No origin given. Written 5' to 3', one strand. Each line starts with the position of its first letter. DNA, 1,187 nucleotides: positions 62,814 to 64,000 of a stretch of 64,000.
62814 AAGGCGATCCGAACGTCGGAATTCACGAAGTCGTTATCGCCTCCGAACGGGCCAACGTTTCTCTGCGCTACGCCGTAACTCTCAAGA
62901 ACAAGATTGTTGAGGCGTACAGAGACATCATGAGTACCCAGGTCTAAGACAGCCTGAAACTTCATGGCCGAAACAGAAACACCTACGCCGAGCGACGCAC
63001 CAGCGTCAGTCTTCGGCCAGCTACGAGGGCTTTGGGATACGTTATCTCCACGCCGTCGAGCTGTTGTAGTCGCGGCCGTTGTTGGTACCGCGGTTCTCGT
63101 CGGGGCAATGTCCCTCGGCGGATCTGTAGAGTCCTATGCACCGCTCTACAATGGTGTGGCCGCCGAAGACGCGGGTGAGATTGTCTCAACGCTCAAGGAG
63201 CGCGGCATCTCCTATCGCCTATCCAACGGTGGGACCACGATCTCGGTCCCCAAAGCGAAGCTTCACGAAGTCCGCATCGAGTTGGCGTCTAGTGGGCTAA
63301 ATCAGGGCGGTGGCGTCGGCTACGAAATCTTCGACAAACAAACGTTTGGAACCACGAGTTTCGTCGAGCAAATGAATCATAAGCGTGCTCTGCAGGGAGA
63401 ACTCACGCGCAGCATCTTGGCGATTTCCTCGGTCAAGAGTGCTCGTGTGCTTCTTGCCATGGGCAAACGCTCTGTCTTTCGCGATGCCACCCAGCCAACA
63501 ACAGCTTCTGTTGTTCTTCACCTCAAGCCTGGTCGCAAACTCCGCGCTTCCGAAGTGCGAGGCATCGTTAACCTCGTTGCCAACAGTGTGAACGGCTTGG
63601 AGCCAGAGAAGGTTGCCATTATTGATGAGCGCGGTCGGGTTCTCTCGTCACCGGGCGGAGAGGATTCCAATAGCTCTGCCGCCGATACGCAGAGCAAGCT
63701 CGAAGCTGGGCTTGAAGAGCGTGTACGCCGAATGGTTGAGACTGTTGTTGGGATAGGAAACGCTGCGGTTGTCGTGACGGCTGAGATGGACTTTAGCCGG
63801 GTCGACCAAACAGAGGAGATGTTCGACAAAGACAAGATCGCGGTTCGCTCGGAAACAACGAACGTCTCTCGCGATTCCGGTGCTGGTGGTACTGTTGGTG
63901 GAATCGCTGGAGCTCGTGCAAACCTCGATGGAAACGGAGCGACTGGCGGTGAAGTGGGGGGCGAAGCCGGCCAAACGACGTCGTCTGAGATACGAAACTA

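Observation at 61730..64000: Flagellar basal-body operon (flgB-flgC-fliE-fliF) with sigma-54 activator and paired kinases in a myxobacterial-type genome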

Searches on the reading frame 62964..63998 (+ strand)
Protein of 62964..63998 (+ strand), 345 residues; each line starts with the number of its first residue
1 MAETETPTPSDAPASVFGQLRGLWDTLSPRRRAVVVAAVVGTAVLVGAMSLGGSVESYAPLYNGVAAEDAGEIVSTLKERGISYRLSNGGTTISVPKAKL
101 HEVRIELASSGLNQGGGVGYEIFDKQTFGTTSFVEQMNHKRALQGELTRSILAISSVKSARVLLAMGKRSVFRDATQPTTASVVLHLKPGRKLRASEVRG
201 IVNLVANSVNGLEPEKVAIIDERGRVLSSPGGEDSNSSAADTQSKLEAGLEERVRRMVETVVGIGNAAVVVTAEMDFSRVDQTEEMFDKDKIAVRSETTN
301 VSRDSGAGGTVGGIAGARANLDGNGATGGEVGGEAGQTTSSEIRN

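Call 7: search_protein_families(library=pfam, proteins=[window:62964-63998:+], max_evalue=0.01)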
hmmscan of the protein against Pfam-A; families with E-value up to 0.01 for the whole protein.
window:62964-63998:+ (345 aa): 2 families
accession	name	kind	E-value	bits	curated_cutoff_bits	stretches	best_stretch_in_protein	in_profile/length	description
PF01514.23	YscJ_FliF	-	4.3e-66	222.6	24.4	1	56-228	4-178/179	Secretory protein of YscJ/FliF family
PF08345.17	YscJ_FliF_C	-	3.3e-12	47.5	23.8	1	259-345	2-80/147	Flagellar M-ring protein C-terminal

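Call 8: search_protein_families(library=ncbifam, proteins=[window:62964-63998:+], max_evalue=0.01)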
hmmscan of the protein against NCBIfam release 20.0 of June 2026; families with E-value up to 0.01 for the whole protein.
window:62964-63998:+ (345 aa): 4 families
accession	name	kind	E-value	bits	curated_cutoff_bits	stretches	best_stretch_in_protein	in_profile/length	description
TIGR00206.1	fliF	equivalog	6e-72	243.3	129.75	1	24-322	16-326/555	flagellar basal-body MS-ring/collar protein FliF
TIGR02544.1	III_secr_YscJ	equivalog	3.9e-18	65.9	161.95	1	56-220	18-184/193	type III secretion system inner membrane ring lipoprotein SctJ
NF004606.0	PRK05934.1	equivalog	7e-06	25.4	297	1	131-238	64-163/341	type III secretion system protein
TIGR02830.1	spore_III_AG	equivalog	0.0024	17.3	147.7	1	232-283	44-95/186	stage III sporulation protein AG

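Call 11: find_related_loci(query=window:62964-63998:+, collection=genome_contigs, flank=10000)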
Query window:62964-63998:+ (345 aa) in genome_contigs; peptide patterns used: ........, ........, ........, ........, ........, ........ (x = any residue, [..] = any of these).
126 stretches matched a pattern; 3 encode a relative of the query (tblastn E <= 1e-3); 3 distinct loci.
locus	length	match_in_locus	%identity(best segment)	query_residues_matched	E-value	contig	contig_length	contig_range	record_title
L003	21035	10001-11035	89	1-345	0e+0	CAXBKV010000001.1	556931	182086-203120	MAG TPA_asm: uncultured Kofleriaceae bacterium isolate ERR2762116_concoct_33 genome assembly, contig: ERZ3422114.16, who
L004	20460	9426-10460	80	1-345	4e-156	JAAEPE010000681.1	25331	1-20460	MAG: Myxococcales bacterium isolate Cli_2 CliG_CONTIG1976512, whole genome shotgun sequence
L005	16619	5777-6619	36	24-299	2e-49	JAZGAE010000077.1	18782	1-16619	MAG: Alphaproteobacteria bacterium isolate SCS1bin.19 SCS1bin.19_77, whole genome shotgun sequence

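Call 14: search_protein_families(library=pfam, proteins=[L003:10001-11755:+, L003:11758-12804:+, L003:12807-13556:+, L003:13556-14863:+, L003:14863-15303:+, L003:15288-16469:+, L003:16485-17162:+, L003:17175-18458:+, L003:18685-19713:+, L003:20215-20961:-], max_evalue=0.01)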
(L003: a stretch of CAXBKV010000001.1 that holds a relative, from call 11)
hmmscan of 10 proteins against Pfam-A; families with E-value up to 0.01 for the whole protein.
L003:10001-11755:+ (585 aa): 2 families
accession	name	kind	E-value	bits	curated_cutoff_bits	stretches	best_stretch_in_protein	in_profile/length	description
PF01514.23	YscJ_FliF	-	1.4e-64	217.7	24.4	1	56-228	4-178/179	Secretory protein of YscJ/FliF family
PF08345.17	YscJ_FliF_C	-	7.2e-34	117.8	23.8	1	259-458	2-147/147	Flagellar M-ring protein C-terminal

L003:11758-12804:+ (349 aa): 4 families
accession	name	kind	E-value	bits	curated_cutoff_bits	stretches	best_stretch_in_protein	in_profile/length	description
PF01706.21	FliG_C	-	1.2e-33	116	23.3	1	233-339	1-107/108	FliG C-terminal domain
PF14842.11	FliG_N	-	5.5e-25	88.4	25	2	18-107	1-91/104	FliG N-terminal domain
PF14841.11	FliG_M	-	1.3e-24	86.6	25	2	130-198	4-72/76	FliG middle domain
PF03448.22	MgtE_N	-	4.5e-10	40.4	25.9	0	130-172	6-48/102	MgtE intracellular N domain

L003:12807-13556:+ (250 aa): 1 family
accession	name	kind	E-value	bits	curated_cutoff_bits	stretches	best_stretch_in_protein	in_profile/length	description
PF02108.21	FliH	-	1.3e-19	70.8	24.1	1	90-210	5-127/128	Flagellar assembly protein FliH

L003:13556-14863:+ (436 aa): 3 families
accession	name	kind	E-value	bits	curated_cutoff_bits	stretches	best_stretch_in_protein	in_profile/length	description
PF00006.31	ATP-synt_ab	-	1.5e-84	283.4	29.5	1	145-351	1-213/213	ATP synthase alpha/beta family, nucleotide-binding domain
PF18269.6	T3SS_ATPase_C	-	3.5e-14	52.9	22.7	1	360-427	3-70/72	T3SS EscN ATPase C-terminal domain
PF02874.29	ATP-synt_ab_N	-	2.5e-09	38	20.9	1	25-87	1-68/69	ATP synthase alpha/beta family, beta-barrel domain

L003:14863-15303:+ (147 aa): 1 family
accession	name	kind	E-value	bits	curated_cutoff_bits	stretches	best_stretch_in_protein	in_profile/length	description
PF02050.21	FliJ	-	0.00013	22.6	28.4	1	20-143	1-123/123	Flagellar FliJ protein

L003:15288-16469:+ (394 aa): 1 family
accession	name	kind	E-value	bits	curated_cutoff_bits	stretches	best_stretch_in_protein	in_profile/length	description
PF02120.21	Flg_hook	-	4.2e-05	23.7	29.8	1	300-353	26-79/85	Flagellar hook-length control protein FliK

L003:16485-17162:+ (226 aa): 6 families
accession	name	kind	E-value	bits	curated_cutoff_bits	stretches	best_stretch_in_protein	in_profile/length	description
PF03963.19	FlgD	-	7.1e-18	65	27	1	26-77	22-73/75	Flagellar hook capping protein - N-terminal region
PF13860.13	FlgD_ig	-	7.8e-17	61.5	27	1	119-181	14-76/79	FlgD Ig-like domain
PF10029.15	DUF2271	-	0.0015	18.7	27.3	1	150-192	72-116/136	Predicted periplasmic protein (DUF2271)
PF19077.6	Big_13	-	0.0023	18.8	27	0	165-199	68-101/102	Bacterial Ig-like domain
PF13861.12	FLgD_tudor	-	0.0026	18.4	26.9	1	93-221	7-56/58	FlgD Tudor-like domain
PF15418.12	DUF4625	-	0.0076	17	27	0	167-193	101-127/131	Domain of unknown function (DUF4625)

L003:17175-18458:+ (428 aa): 4 families
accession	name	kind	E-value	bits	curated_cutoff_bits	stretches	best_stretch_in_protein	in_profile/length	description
PF07559.19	FlgE_D2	-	2.9e-28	99.6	22.7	1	166-308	1-142/142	Flagellar basal body protein FlaE D2 domain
PF06429.18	Flg_bbr_C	-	2.2e-18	65.9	23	1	382-426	2-46/46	Flagellar basal body rod FlgEFG protein C-terminal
PF22692.1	LlgE_F_G_D1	-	2.2e-08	34.6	27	1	85-142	1-55/64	Flagellar hook protein FlgE/F/G D1 domain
PF00460.25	Flg_bb_rod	-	1.4e-07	31.8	20.7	1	7-37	1-31/31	Flagella basal body rod protein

L003:18685-19713:+ (343 aa): 1 family
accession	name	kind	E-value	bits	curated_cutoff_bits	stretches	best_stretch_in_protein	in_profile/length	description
PF01052.25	FliMN_C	-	8.7e-16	58.1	23.8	1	246-312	3-69/73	Type III flagellar switch regulator (C-ring) FliN C-term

L003:20215-20961:- (248 aa): 0 families

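Call 40: search_protein_families(library=pfam, proteins=[L004:3381-4883:-, L004:4880-6121:-, L004:6417-7790:+, L004:1815-2687:+, L003:19713-20021:+, L003:5551-6879:-, L003:2492-4093:-], max_evalue=0.0001)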
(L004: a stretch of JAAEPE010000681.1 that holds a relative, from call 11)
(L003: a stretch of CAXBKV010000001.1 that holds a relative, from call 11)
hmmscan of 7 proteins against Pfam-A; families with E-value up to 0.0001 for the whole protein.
L004:3381-4883:- (500 aa): 2 families
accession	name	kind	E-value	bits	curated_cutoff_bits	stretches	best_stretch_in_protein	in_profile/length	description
PF02518.31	HATPase_c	-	5e-25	88.5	26.4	1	386-489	4-109/111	Histidine kinase-, DNA gyrase B-, and HSP90-like ATPase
PF00072.30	Response_reg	-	2.8e-17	63.3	30.2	1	13-115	1-104/111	Response regulator receiver domain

L004:4880-6121:- (413 aa): 3 families
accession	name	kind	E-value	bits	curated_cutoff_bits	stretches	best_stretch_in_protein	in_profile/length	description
PF02518.31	HATPase_c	-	7.5e-23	81.5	26.4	1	292-393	3-109/111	Histidine kinase-, DNA gyrase B-, and HSP90-like ATPase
PF00512.31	HisKA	-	1.6e-07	31.7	26.9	1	179-241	3-58/66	His Kinase A (phospho-acceptor) domain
PF13426.13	PAS_9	-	2e-07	31.7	27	1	28-119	9-103/103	PAS domain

L004:6417-7790:+ (458 aa): 8 families
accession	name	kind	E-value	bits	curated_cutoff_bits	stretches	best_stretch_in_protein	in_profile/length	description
PF00158.32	Sigma54_activat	-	9.1e-69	230.9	20.2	1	146-312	1-167/168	Sigma-54 interaction domain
PF00072.30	Response_reg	-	1.6e-19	70.5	30.2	1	12-120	1-109/111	Response regulator receiver domain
PF25601.1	AAA_lid_14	-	2e-19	69.6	27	1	318-395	1-78/87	AAA+ ATPase lid domain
PF14532.12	Sigma54_activ_2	-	6.8e-19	68.9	25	1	160-317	14-138/138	Sigma-54 interaction domain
PF02954.25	HTH_8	-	1.1e-15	57.5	22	1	417-456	3-42/42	Bacterial regulatory protein, Fis family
PF07728.20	AAA_5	-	3e-06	27.7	22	1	170-288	2-123/139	AAA domain (dynein-related subfamily)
PF18024.7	HTH_50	-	1.4e-05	25.1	27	1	411-457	3-48/50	Helix-turn-helix domain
PF00004.35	AAA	-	3.3e-05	24.8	21.2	1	170-288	1-110/131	ATPase family associated with various cellular activities (AAA)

L004:1815-2687:+ (291 aa): 2 families
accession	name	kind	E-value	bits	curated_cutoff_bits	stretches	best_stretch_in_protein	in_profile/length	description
PF06081.17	ArAE_1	-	1.8e-08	35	22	1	14-145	9-139/141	Aromatic acid exporter family member 1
PF13515.12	FUSC_2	-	6.1e-07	30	25.6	1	21-143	1-126/126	Fusaric acid resistance protein-like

L003:19713-20021:+ (103 aa): 1 family
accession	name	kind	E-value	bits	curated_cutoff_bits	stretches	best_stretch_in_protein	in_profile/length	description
PF01052.25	FliMN_C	-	5.5e-22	77.9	23.8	1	24-95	2-72/73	Type III flagellar switch regulator (C-ring) FliN C-term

L003:5551-6879:- (442 aa): 3 families
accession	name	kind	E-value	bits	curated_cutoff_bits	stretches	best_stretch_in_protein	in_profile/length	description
PF02518.31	HATPase_c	-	9.1e-23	81.3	26.4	1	320-421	3-109/111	Histidine kinase-, DNA gyrase B-, and HSP90-like ATPase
PF00512.31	HisKA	-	1.8e-08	34.7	26.9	1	205-267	3-58/66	His Kinase A (phospho-acceptor) domain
PF13426.13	PAS_9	-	4e-08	33.9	27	1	48-145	3-103/103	PAS domain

L003:2492-4093:- (533 aa): 1 family
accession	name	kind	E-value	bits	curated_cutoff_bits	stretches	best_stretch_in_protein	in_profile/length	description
PF10092.14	DUF2330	-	4e-58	197.2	24.7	1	38-372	2-277/279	Uncharacterized protein conserved in bacteria (DUF2330)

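Call 52: search_protein_families(library=pfam, proteins=[L003:20358-20912:+, L004:19449-19724:+, L004:19984-20445:-, L003:282-1529:+, L004:18079-19116:+, L004:19116-19427:+, L004:14714-15898:+], max_evalue=0.01)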
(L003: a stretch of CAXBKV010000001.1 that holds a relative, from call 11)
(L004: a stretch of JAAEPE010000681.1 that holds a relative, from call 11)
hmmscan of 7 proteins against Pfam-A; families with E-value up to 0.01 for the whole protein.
L003:20358-20912:+ (185 aa): 0 families

L004:19449-19724:+ (92 aa): 0 families

L004:19984-20445:- (153 aa): 0 families

L003:282-1529:+ (416 aa): 1 family
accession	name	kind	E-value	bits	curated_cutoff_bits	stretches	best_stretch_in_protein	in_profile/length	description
PF04107.18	GCS2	-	3.2e-07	30.4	21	1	71-183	53-165/291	Glutamate-cysteine ligase family 2(GCS2)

L004:18079-19116:+ (346 aa): 1 family
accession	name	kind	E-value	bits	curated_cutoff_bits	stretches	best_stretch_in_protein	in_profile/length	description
PF01052.25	FliMN_C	-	3e-16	59.5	23.8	1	249-315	3-69/73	Type III flagellar switch regulator (C-ring) FliN C-term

L004:19116-19427:+ (104 aa): 1 family
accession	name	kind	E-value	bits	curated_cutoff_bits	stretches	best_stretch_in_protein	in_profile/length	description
PF01052.25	FliMN_C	-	6.5e-22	77.7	23.8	1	25-96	2-72/73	Type III flagellar switch regulator (C-ring) FliN C-term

L004:14714-15898:+ (395 aa): 2 families
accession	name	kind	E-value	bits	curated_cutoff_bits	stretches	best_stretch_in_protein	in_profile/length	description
PF02120.21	Flg_hook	-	0.00017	21.8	29.8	1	301-356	26-81/85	Flagellar hook-length control protein FliK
PF22992.2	C2CH-4th_BIRD-IDD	-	0.0035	17.6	26.3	1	20-49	9-35/42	BIRD-IDD transcription factor, fourth C2HC zinc finger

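Call 55: search_protein_families(library=ncbifam, proteins=[L003:11758-12804:+, L003:12807-13556:+, L003:13556-14863:+, L003:14863-15303:+, L003:15288-16469:+, L003:16485-17162:+, L003:17175-18458:+, L003:18685-19713:+, L003:19713-20021:+], max_evalue=1e-8)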
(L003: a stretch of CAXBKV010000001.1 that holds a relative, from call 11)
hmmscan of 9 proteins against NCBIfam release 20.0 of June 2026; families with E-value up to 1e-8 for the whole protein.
L003:11758-12804:+ (349 aa): 2 families
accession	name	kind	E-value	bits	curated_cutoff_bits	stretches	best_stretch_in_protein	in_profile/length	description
TIGR00207.1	fliG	equivalog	2.6e-59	201.3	226.7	1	18-348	8-336/338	flagellar motor switch protein FliG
NF004260.2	PRK05686.2-1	equivalog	2.1e-28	99.4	550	1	15-308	11-301/316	flagellar motor switch protein FliG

L003:12807-13556:+ (250 aa): 5 families
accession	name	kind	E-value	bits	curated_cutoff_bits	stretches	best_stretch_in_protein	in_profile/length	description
NF004270.2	PRK05687.2-1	equivalog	2e-16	60.3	180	1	85-215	90-222/223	flagellar assembly protein FliH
NF004267.1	PRK05687.1-3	equivalog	2.2e-10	40.1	293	1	91-216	129-257/266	flagellar assembly protein FliH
NF005392.0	PRK06937.1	equivalog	1e-09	38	159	1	110-221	91-205/209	HrpE/YscL family type III secretion apparatus protein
NF009925.1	PRK13386.1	equivalog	2.1e-09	37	192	1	80-220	85-225/228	flagellar assembly protein FliH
NF004968.0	PRK06328.1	equivalog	9.9e-09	34.8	220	0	80-229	60-214/223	HrpE/YscL family type III secretion apparatus protein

L003:13556-14863:+ (436 aa): 35 families (the best 25 are shown)
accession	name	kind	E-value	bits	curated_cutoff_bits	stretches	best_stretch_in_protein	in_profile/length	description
TIGR03496.1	FliI_clade1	equivalog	1.4e-154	514.9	619.1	1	23-427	1-411/414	flagellar protein export ATPase FliI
TIGR01026.1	fliI_yscN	subfamily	4.1e-147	490.5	379.5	1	20-427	22-435/440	FliI/YscN family ATPase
TIGR02546.1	III_secr_ATP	equivalog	5.3e-147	489.9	604.75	1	21-430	5-421/423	type III secretion system ATPase SctN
TIGR03498.1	FliI_clade3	equivalog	1.2e-143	478.8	587.45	1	23-428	1-415/418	flagellar protein export ATPase FliI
TIGR03497.1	FliI_clade2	equivalog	5.6e-140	467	629.8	1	23-428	1-410/413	flagellar protein export ATPase FliI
NF005391.0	PRK06936.1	equivalog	1.1e-133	446.3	657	1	12-429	14-436/439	type III secretion system ATPase SctN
NF006575.0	PRK09099.1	subfamily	1.6e-127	425.9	706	1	7-427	12-437/443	type III secretion system ATPase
NF005295.0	PRK06820.1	equivalog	1.2e-124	416.7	690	1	20-428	28-436/440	EscN/YscN/HrcN family type III secretion system ATPase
NF006290.1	PRK08472.1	equivalog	2e-121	405.9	644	1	8-427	5-429/433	flagellar protein export ATPase FliI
NF006012.0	PRK08149.1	equivalog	1.5e-120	403.1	594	1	26-430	14-429/431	type III secretion system ATPase SctN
NF005535.1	PRK07196.1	equivalog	4e-116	388.6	715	1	21-427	19-430/434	flagellar protein export ATPase FliI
NF005765.0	PRK07594.1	equivalog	6.3e-103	344.8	715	1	20-426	20-426/433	EscN/YscN/HrcN family type III secretion system ATPase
NF004578.0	PRK05922.1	equivalog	6.4e-76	255.9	604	1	23-429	21-429/434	type III secretion system ATPase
TIGR01039.1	atpD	equivalog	1e-59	202.6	462.85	1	22-378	2-372/462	F0F1 ATP synthase subunit beta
NF009884.0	PRK13343.1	equivalog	2e-57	195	554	1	19-405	27-417/507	F0F1 ATP synthase subunit alpha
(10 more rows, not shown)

L003:14863-15303:+ (147 aa): 0 families

L003:15288-16469:+ (394 aa): 0 families

L003:16485-17162:+ (226 aa): 9 families
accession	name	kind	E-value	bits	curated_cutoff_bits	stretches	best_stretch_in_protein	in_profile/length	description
NF005176.1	PRK06655.1-1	equivalog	2.9e-39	135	230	1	31-205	2-173/197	flagellar hook assembly protein FlgD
NF009453.0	PRK12813.1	equivalog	6.3e-30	104.4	264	1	30-192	30-185/223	flagellar basal body rod modification protein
NF009276.0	PRK12633.1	equivalog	2e-27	96.4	383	1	14-205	10-206/234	flagellar basal body rod modification protein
NF007198.0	PRK09619.1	equivalog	9.1e-23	81.1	267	1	13-205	11-193/218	flagellar hook assembly protein FlgD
NF009452.0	PRK12812.1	equivalog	9.1e-21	74.3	258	1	19-216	35-241/289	flagellar basal body rod modification protein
NF009277.0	PRK12634.1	equivalog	1.3e-20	74.5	333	1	16-202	11-196/221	flagellar basal body rod modification protein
NF007197.1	PRK09618.1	equivalog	1.8e-16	60.4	129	1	29-105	24-98/138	flagellar hook assembly protein FlgD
NF004670.1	PRK06009.1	equivalog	7.5e-15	55.3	124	1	33-103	4-71/108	flagellar hook assembly protein FlgD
NF004496.1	PRK05842.1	equivalog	6e-12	45.4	250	0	140-217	178-258/271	flagellar hook assembly protein FlgD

L003:17175-18458:+ (428 aa): 22 families
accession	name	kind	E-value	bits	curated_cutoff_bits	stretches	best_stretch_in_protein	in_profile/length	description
NF004238.1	PRK05682.1-1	equivalog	6.9e-103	345.1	400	1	9-423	5-410/414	flagellar hook protein FlgE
TIGR03506.1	FlgEFG_subfam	subfamily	1.2e-92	311.3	70.25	1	7-409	3-351/351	flagellar hook-basal body complex protein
NF004241.1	PRK05682.1-5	equivalog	4.1e-83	280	469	1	6-428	4-446/446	flagellar hook protein FlgE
NF005286.1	PRK06803.1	equivalog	2.7e-80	270.4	467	1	10-420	6-395/402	flagellar hook protein FlgE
NF004240.1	PRK05682.1-4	equivalog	1.8e-76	258.2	472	1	11-415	7-431/443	flagellar hook protein FlgE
NF004242.0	PRK05682.2-1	equivalog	1.4e-74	251.4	365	1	1-423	1-417/422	flagellar hook protein FlgE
NF004243.1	PRK05682.2-2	equivalog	1.6e-72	244.8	801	1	1-428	1-420/420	flagellar hook protein FlgE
TIGR02489.1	flgE_epsilon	equivalog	3.8e-72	243.9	412.85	2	185-427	480-718/719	flagellar hook protein FlgE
NF040922.1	flgE_Caulobact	equivalog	1.6e-58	199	750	2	187-428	241-505/505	flagellar hook protein FlgE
NF009279.0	PRK12637.1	equivalog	2.7e-53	181.3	663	2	176-421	233-467/473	flagellar hook protein FlgE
NF009278.1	PRK12636.1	equivalog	6.6e-53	179.9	350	2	313-428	148-263/263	flagellar basal body rod protein FlgG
TIGR02488.1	flgG_G_neg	equivalog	2.5e-49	168.2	252.75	2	313-426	144-258/259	flagellar basal-body rod protein FlgG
NF009456.0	PRK12816.1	equivalog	3.3e-42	145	416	2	316-428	151-264/264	flagellar basal body rod protein FlgG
TIGR02490.1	flgF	equivalog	2.8e-41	141.5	178.5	1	7-406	1-217/218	flagellar basal-body rod protein FlgF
NF004495.0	PRK05841.1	equivalog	7.1e-28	97.5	857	1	235-428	410-603/603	flagellar hook protein FlgE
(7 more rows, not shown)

L003:18685-19713:+ (343 aa): 1 family
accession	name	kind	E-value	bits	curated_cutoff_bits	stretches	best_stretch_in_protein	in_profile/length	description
TIGR01397.1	fliM_switch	equivalog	1.2e-13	50.9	219.6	1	9-311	6-315/320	flagellar motor switch protein FliM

L003:19713-20021:+ (103 aa): 4 families
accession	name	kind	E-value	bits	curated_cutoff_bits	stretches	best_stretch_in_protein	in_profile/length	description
TIGR02480.1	fliN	equivalog_domain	7.5e-23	80.2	84.05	1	23-97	3-76/77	flagellar motor switch protein FliN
NF005995.1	PRK08119.1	equivalog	1.3e-20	74.2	218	1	23-98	299-373/376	flagellar motor switch phosphatase FliY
TIGR02551.1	SpaO_YscQ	equivalog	2.1e-16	60.7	100.8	1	16-93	221-299/300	type III secretion system cytoplasmic ring protein SctQ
NF006273.1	PRK08433.1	equivalog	6.1e-10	39.3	114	1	25-97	18-89/100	flagellar motor switch protein FliN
